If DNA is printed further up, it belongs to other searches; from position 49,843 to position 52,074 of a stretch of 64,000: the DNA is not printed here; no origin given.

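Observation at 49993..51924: Unusual single-polypeptide fusion of an ExeA/GspA-type AAA ATPase with a BY-kinase catalytic domain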

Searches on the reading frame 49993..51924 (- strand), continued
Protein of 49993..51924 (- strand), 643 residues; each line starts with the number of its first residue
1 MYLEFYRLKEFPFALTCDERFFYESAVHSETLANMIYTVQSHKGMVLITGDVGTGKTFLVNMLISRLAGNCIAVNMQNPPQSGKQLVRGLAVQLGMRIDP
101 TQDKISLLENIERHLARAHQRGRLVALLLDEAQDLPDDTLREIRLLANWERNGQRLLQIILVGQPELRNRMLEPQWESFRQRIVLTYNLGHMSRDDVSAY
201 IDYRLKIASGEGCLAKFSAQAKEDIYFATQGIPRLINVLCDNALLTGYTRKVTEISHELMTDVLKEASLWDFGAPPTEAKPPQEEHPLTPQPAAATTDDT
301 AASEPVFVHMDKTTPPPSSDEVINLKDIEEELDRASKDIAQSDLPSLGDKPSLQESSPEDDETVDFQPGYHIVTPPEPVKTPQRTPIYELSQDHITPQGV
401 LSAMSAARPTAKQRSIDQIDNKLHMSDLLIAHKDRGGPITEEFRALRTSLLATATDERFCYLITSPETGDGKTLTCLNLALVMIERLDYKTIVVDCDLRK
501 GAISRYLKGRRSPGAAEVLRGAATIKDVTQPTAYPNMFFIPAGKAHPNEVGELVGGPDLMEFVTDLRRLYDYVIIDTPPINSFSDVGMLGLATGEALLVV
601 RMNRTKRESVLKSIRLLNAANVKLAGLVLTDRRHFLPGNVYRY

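Call 63: search_protein_families(library=ncbifam, proteins=[L003:12541-13797:+, L004:12730-14019:+, L001:8283-9875:+, P0026, P0023, P0021], max_evalue=0.001)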
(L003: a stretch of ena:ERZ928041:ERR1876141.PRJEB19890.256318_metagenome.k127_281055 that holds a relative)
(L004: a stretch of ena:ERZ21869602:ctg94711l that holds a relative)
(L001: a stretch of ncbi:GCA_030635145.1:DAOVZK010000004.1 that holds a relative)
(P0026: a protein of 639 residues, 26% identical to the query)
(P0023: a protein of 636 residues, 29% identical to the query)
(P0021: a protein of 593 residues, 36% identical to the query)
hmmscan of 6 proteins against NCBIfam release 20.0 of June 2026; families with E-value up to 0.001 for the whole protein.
L003:12541-13797:+ (418 aa): 0 families

L004:12730-14019:+ (429 aa): 1 family
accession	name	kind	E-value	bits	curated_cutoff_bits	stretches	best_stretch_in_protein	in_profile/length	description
TIGR03016.1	pepcterm_hypo_1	hypoth_equivalog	1.6e-10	40.6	90.85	1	35-190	4-153/477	TIGR03016 family PEP-CTERM system-associated outer membrane protein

L001:8283-9875:+ (530 aa): 3 families
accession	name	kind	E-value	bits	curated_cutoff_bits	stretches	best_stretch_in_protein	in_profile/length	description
TIGR03007.1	pepcterm_ChnLen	equivalog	1.1e-35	122.8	278.85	1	97-499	95-493/498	XrtA system polysaccharide chain length determinant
TIGR03017.1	EpsF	equivalog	3.7e-10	39.1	422.75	1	115-467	123-444/444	chain length determinant protein EpsF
TIGR01006.1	polys_exp_MPA1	subfamily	3.9e-05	23.2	296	1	403-469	158-224/226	CspC family polysaccharide chain length determinant protein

P0026 (639 aa): 13 families
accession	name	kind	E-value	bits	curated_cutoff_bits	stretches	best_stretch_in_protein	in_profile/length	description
TIGR03015.1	pepcterm_ATPase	hypoth_equivalog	2.2e-80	269.9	324.5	1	1-266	1-267/269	XrtA/PEP-CTERM system-associated ATPase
TIGR03018.1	pepcterm_TyrKin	hypoth_equivalog_domain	1.8e-40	138.5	230.65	1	404-588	17-207/207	XrtA-associated tyrosine autokinase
TIGR01007.1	eps_fam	subfamily_domain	2.4e-36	125.2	108.05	1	412-606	13-204/204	polysaccharide biosynthesis tyrosine autokinase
NF007350.0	PRK09841.1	equivalog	1.9e-27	95.7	1248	1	386-610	497-723/726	tyrosine-protein kinase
NF008568.0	PRK11519.1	equivalog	3.3e-25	88.4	1068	1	414-609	522-715/720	tyrosine-protein kinase Wzc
TIGR01005.1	eps_transp_fam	subfamily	2.8e-23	82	411.7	1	391-627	517-748/754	exopolysaccharide transport protein family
TIGR03029.1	EpsG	equivalog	7.7e-15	54.8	313.8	1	407-566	92-249/274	chain length determinant protein tyrosine kinase EpsG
TIGR01969.1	minD_arch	subfamily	1.3e-09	37.7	201.75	1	425-561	7-139/251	cell division ATPase MinD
TIGR01968.1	minD_bact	equivalog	2e-09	37.2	212.9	1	419-541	2-123/261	septum site-determining protein MinD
NF041136.1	MrpORP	equivalog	2.1e-05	24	450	0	420-475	7-61/365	iron-sulfur cluster carrier protein MrpORP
NF041000.1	ATPase_ComGA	equivalog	3.2e-05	23.1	300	1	30-74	115-159/267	competence type IV pilus ATPase ComGA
TIGR03819.1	heli_sec_ATPase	hypoth_equivalog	0.00029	20.1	373.15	1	28-79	163-214/340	TadA family conjugal transfer-associated ATPase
NF041546.1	ParA_partition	equivalog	0.00036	20.1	180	0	431-457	12-37/203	ParA family partition ATPase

P0023 (636 aa): 16 families
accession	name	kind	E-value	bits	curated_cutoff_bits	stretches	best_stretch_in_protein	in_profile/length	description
TIGR03015.1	pepcterm_ATPase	hypoth_equivalog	3.4e-78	262.8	324.5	1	1-266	1-266/269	XrtA/PEP-CTERM system-associated ATPase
TIGR03018.1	pepcterm_TyrKin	hypoth_equivalog_domain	4.5e-47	160.1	230.65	1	426-602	29-207/207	XrtA-associated tyrosine autokinase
TIGR01007.1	eps_fam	subfamily_domain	1.7e-35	122.4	108.05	1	429-615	14-203/204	polysaccharide biosynthesis tyrosine autokinase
NF008568.0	PRK11519.1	equivalog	6.2e-27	94.1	1068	1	435-623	529-716/720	tyrosine-protein kinase Wzc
NF007350.0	PRK09841.1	equivalog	1.2e-24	86.4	1248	1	434-625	533-723/726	tyrosine-protein kinase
TIGR01005.1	eps_transp_fam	subfamily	1.4e-22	79.7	411.7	1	436-629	550-744/754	exopolysaccharide transport protein family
TIGR03029.1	EpsG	equivalog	2.1e-18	66.5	313.8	1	429-602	100-273/274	chain length determinant protein tyrosine kinase EpsG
TIGR01969.1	minD_arch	subfamily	1.1e-09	37.9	201.75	1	444-603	12-169/251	cell division ATPase MinD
TIGR01968.1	minD_bact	equivalog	1.3e-09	37.8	212.9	1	435-555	4-123/261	septum site-determining protein MinD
NF041136.1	MrpORP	equivalog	2.3e-05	23.9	450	0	434-484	7-56/365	iron-sulfur cluster carrier protein MrpORP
TIGR02782.1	TrbB_P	equivalog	0.00012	21.5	304.55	0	24-80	121-176/303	P-type conjugative transfer ATPase TrbB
NF008079.0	PRK10818.1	equivalog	0.00012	21.5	508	0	436-555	6-125/270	septum site-determining protein MinD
TIGR03819.1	heli_sec_ATPase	hypoth_equivalog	0.00012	21.4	373.15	1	30-79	165-214/340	TadA family conjugal transfer-associated ATPase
NF041000.1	ATPase_ComGA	equivalog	0.00021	20.4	300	1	35-75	120-160/267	competence type IV pilus ATPase ComGA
NF047398.1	AAA_KGGVGR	domain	0.00052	20.4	90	0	445-497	15-68/190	KGGVGR-motif variant AAA ATPase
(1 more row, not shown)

P0021 (593 aa): 18 families
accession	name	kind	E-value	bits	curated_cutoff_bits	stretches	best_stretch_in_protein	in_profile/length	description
TIGR03015.1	pepcterm_ATPase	hypoth_equivalog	7.2e-83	278.1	324.5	1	1-265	1-266/269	XrtA/PEP-CTERM system-associated ATPase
TIGR03018.1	pepcterm_TyrKin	hypoth_equivalog_domain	1.5e-48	164.9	230.65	1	385-580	5-207/207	XrtA-associated tyrosine autokinase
TIGR01007.1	eps_fam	subfamily_domain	7e-37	127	108.05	1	393-591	1-199/204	polysaccharide biosynthesis tyrosine autokinase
TIGR03029.1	EpsG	equivalog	2.3e-33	115.5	313.8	1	375-564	67-255/274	chain length determinant protein tyrosine kinase EpsG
TIGR01005.1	eps_transp_fam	subfamily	6.3e-32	110.6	411.7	1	340-591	476-728/754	exopolysaccharide transport protein family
NF008568.0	PRK11519.1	equivalog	2.7e-29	101.9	1068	1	387-572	502-686/720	tyrosine-protein kinase Wzc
NF007350.0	PRK09841.1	equivalog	8e-27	93.7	1248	1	387-581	507-702/726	tyrosine-protein kinase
TIGR01969.1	minD_arch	subfamily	3.7e-12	45.9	201.75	1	412-585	1-173/251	cell division ATPase MinD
TIGR01968.1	minD_bact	equivalog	5e-12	45.7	212.9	1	413-560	3-149/261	septum site-determining protein MinD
NF041546.1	ParA_partition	equivalog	8.1e-09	35.3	180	1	413-451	1-38/203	ParA family partition ATPase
TIGR03453.1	partition_RepA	equivalog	9e-06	24.8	348.45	0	410-470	103-161/387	plasmid partitioning protein RepA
TIGR00959.1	ffh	equivalog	5.2e-05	22.3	473.2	0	414-458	101-145/428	signal recognition particle protein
NF047398.1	AAA_KGGVGR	domain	6.8e-05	23.3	90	0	413-475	4-68/190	KGGVGR-motif variant AAA ATPase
NF010443.0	PRK13869.1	subfamily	0.00028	19.8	446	0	402-470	109-180/405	plasmid-partitioning protein RepA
NF041136.1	MrpORP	equivalog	0.00036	19.9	450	1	413-465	7-58/365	iron-sulfur cluster carrier protein MrpORP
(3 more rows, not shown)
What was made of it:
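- In myxobacterial-type loci it sits beside a TIGR03016-like outer-membrane protein (call 63).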

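Call 69: find_homologous_proteins(query=A1, max_evalue=1e-30)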
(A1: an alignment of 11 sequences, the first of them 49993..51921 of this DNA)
Query A1 (11 sequences) (642 aa, profile of the alignment): 7079 proteins with E <= 1e-30 among 8000 candidates; the best 120 are listed.
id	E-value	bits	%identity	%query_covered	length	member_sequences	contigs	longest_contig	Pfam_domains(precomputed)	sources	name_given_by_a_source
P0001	6.4e-266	902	85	100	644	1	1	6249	PF10609.16,PF13614.13,PF13401.13,PF20720.4,PF13191.13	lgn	-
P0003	5.0e-244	830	51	42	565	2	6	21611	PF13614.13,PF13401.13,PF13191.13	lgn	-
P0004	1.3e-238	812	47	47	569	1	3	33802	PF13401.13,PF20720.4,PF13191.13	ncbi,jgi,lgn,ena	jgi:capsular exopolysaccharide synthesis family protein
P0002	8.5e-172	591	100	74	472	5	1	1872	PF10609.16,PF13614.13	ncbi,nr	ncbi:MAG TPA: polysaccharide biosynthesis tyrosine autokinase, partial [Phycisphaerae bacterium]|nr:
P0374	8.5e-119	416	59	42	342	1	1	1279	PF13401.13,PF13191.13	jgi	jgi:general secretion pathway protein A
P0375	2.1e-117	412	60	42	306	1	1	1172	PF13401.13,PF13191.13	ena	-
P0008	1.7e-116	409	58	42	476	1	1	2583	PF13401.13,PF13191.13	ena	-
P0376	9.3e-116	406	57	44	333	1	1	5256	PF13401.13,PF13191.13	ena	-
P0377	1.2e-114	402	57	46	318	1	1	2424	PF13401.13,PF13191.13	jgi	-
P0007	1.4e-113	399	47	60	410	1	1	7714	PF13401.13,PF13191.13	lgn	-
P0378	2.9e-110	388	51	46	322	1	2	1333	PF13401.13,PF13191.13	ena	-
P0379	7.8e-109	383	40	42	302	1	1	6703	PF13604.13,PF13401.13,PF20703.4,PF13191.13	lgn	-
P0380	3.8e-108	381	77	53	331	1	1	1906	PF13401.13,PF13191.13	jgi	-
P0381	1.1e-107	379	39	39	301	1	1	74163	PF13604.13,PF13401.13,PF20703.4,PF13191.13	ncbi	-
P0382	3.0e-107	378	40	39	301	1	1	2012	PF13604.13,PF13245.13,PF13401.13,PF20703.4,PF13191.13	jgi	jgi:general secretion pathway protein A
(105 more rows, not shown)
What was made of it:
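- Tried and rejected: It was swamped by standalone ExeA-like ATPases because of the 8000-candidate word filter (call 69).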

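Call 71: find_encoding_contigs(protein=P0001, flank=6000, max_places=1)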
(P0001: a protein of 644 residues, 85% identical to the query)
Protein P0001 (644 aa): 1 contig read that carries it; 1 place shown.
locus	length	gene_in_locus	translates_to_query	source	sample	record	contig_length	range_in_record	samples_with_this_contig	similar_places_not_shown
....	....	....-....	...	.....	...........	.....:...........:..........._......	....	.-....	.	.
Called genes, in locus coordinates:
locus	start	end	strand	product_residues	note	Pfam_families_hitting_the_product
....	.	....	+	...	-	?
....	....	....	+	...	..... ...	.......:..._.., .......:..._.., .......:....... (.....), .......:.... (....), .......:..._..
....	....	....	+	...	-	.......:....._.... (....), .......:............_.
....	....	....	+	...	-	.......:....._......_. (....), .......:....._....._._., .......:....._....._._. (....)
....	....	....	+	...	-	?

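Call 77: search_protein_families(library=pfam, proteins=[P0134, P0153, P0132, P0149, P0150, P0022, P0182, P0187], max_evalue=0.0001)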
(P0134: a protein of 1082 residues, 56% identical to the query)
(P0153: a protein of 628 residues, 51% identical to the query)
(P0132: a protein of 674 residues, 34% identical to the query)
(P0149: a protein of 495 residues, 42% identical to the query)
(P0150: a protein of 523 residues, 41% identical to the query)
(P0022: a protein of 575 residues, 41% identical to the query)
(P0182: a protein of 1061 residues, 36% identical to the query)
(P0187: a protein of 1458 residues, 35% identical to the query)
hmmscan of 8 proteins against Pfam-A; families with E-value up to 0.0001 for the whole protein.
P0134 (1082 aa): 3 families
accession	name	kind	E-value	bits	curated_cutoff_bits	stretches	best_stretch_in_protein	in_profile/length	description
PF13614.12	AAA_31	-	2.2e-13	51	27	1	902-1021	7-131/177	AAA domain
PF10609.15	ParA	-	2.9e-08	33.9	27.1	1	899-1066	6-171/246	NUBPL iron-transfer P-loop NTPase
PF01656.29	CbiA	-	3.8e-05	24.1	25.4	0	900-981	2-54/125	CobQ/CobB/MinD/ParA nucleotide binding domain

P0153 (628 aa): 3 families
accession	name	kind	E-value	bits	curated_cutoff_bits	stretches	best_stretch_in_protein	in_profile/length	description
PF13614.12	AAA_31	-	1.2e-10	42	27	1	453-567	12-132/177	AAA domain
PF10609.15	ParA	-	7.3e-07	29.3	27.1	1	446-612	7-171/246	NUBPL iron-transfer P-loop NTPase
PF01656.29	CbiA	-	4.1e-06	27.2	25.4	1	446-618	2-85/125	CobQ/CobB/MinD/ParA nucleotide binding domain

P0132 (674 aa): 12 families
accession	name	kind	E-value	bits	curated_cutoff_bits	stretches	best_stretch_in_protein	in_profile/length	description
PF13401.12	AAA_22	-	4.6e-50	169.7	27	2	398-527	4-130/130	AAA domain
PF13191.12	AAA_16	-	9.4e-12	46.2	32.6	1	388-512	12-164/167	AAA ATPase domain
PF09848.15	SLFN-g3_helicase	-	6.3e-10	39.3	24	0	95-179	10-93/354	Schlafen group 3, DNA/RNA helicase domain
PF13604.12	AAA_30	-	1.3e-09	38.6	27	0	87-185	19-108/191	AAA domain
PF00004.35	AAA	-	1.2e-08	35.9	21.2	0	91-181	3-73/131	ATPase family associated with various cellular activities (AAA)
PF13245.12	AAA_19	-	1.9e-08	35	25.1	1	90-192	15-115/134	AAA domain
PF07728.20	AAA_5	-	3e-06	27.7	22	0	91-206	4-108/139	AAA domain (dynein-related subfamily)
PF04851.21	ResIII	-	4.3e-06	27.2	22.5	0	469-502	115-147/164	Type III restriction enzyme, res subunit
PF01637.24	ATPase_2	-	2.7e-05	24.5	33.2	0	401-495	22-124/225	ATPase domain predominantly from Archaea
PF20720.3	nSTAND3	-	6e-05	23.2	27.2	0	395-426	13-44/155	Novel STAND NTPase 3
PF24883.2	NPHP3_N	-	6.1e-05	23.7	24.8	0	400-469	23-96/164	Nephrocystin 3, N-terminal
PF13086.12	AAA_11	-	7e-05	23.2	27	0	396-511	14-116/257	AAA domain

P0149 (495 aa): 1 family
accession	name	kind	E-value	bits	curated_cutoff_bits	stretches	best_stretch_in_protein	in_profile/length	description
PF13614.12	AAA_31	-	7.6e-12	46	27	1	321-457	7-146/177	AAA domain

P0150 (523 aa): 1 family
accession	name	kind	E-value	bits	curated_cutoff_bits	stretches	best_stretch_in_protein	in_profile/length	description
PF13614.12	AAA_31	-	6.2e-08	33.2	27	1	356-484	14-145/177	AAA domain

P0022 (575 aa): 15 families
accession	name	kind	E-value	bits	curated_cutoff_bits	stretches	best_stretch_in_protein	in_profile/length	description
PF13401.12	AAA_22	-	3.2e-36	125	27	2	41-170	3-130/130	AAA domain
PF13191.12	AAA_16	-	1.3e-09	39.2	32.6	1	29-151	9-161/167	AAA ATPase domain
PF13173.12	AAA_14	-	9e-09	35.9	27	0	44-146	3-85/129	AAA domain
PF20720.3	nSTAND3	-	1.7e-08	34.8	27.2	0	38-73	12-48/155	Novel STAND NTPase 3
PF01656.29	CbiA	-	3.7e-08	33.8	25.4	1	339-433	10-101/125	CobQ/CobB/MinD/ParA nucleotide binding domain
PF00004.35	AAA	-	4.9e-08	33.9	21.2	0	47-137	2-72/131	ATPase family associated with various cellular activities (AAA)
PF01637.24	ATPase_2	-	8.6e-08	32.7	33.2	0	39-156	16-149/225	ATPase domain predominantly from Archaea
PF25201.1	nSTAND6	-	1.6e-07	31.9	27.7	0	32-135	8-114/148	Novel STAND NTPase 6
PF25199.1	nSTAND_NTPase5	-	4.4e-07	30.3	34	0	324-395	37-110/145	Novel STAND NTPase 5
PF02367.23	TsaE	-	1.5e-06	28.6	26.6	1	34-72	12-50/128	Threonylcarbamoyl adenosine biosynthesis protein TsaE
PF13604.12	AAA_30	-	5.1e-06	26.8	27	0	37-164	12-125/191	AAA domain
PF24883.2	NPHP3_N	-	1.4e-05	25.8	24.8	0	41-101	20-86/164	Nephrocystin 3, N-terminal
PF07693.20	KAP_NTPase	-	4.1e-05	23.4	20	0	30-452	6-194/293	KAP family P-loop domain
PF13671.12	AAA_33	-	5.1e-05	24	27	0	334-431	5-91/143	AAA domain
PF13479.12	AAA_24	-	8.3e-05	23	27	0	332-418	6-74/195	AAA domain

P0182 (1061 aa): 7 families
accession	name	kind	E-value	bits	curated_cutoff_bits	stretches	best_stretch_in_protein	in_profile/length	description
PF13401.12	AAA_22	-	1.3e-23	84.2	27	1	41-171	3-130/130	AAA domain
PF01442.23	Apolipoprotein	-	4e-18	66.3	90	4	377-555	26-187/190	Apolipoprotein A1/A4/E domain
PF13191.12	AAA_16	-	2.5e-09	38.3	32.6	1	33-152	14-161/167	AAA ATPase domain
PF07464.16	ApoLp-III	-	4e-08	34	36.3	0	349-491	7-139/146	Apolipophorin-III precursor (apoLp-III)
PF02601.20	Exonuc_VII_L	-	2.5e-06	27.6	35.9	0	331-452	138-263/315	Exonuclease VII, large subunit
PF04513.17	Baculo_PEP_C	-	1.1e-05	26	38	0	429-491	50-111/140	Baculovirus polyhedron envelope protein, PEP, C terminus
PF06103.16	DUF948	-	3.6e-05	24.3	37.2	0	355-412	22-78/89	Bacterial protein of unknown function (DUF948)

P0187 (1458 aa): 2 families
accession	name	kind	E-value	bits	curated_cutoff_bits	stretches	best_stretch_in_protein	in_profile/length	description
PF13401.12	AAA_22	-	2.7e-24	86.4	27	1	42-168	4-127/130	AAA domain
PF13191.12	AAA_16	-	2.8e-08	34.9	32.6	1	30-152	10-161/167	AAA ATPase domain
